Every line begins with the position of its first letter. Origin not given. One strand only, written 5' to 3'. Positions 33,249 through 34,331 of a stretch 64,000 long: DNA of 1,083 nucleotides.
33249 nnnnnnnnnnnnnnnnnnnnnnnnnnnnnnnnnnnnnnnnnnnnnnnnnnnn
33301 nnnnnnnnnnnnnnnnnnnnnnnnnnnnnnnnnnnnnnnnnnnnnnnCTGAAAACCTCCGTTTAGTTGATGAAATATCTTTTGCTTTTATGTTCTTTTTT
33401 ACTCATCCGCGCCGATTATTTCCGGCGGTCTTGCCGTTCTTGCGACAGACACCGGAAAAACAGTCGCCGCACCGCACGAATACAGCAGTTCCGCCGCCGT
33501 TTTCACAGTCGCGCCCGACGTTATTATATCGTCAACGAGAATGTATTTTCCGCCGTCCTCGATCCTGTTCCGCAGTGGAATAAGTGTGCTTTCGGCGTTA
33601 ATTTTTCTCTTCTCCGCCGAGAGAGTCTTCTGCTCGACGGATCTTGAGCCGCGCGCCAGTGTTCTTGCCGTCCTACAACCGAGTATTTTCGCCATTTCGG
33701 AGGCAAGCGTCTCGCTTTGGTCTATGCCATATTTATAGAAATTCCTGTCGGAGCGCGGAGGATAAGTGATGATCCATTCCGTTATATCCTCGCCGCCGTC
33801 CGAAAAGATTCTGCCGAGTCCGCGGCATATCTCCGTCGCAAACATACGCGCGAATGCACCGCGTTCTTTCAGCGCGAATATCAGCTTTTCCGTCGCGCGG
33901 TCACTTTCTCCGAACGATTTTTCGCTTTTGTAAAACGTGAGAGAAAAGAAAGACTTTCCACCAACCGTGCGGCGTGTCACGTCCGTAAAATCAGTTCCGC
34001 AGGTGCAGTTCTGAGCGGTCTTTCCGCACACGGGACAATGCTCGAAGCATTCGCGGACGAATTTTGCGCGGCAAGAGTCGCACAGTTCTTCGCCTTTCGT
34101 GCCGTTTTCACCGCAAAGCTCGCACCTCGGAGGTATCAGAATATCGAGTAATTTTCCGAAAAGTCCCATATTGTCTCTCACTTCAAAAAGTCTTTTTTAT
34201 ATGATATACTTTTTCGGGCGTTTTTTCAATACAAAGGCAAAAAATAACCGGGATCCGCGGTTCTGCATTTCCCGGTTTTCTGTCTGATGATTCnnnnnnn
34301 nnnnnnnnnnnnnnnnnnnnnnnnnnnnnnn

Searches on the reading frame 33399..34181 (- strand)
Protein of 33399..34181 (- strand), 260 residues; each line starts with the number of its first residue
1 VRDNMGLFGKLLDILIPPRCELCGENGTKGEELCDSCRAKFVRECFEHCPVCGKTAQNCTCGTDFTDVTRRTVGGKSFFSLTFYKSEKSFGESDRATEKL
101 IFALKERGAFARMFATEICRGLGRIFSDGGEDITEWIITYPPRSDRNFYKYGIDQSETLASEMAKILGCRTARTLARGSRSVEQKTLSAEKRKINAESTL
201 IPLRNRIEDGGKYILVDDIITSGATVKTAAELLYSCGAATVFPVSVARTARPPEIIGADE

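Call 74: search_protein_families(library=pfam, proteins=[window:33399-34181:-], max_evalue=0.001)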
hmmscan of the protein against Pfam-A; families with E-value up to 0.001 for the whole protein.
window:33399-34181:- (260 aa): 2 families
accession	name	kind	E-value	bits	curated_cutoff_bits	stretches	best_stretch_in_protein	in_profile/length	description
PF00156.33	Pribosyltran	-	1.5e-08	34.5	26.3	1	156-241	40-118/158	Phosphoribosyl transferase domain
PF18912.6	DZR_2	-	1.1e-07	32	27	1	11-56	1-46/56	Double zinc ribbon domain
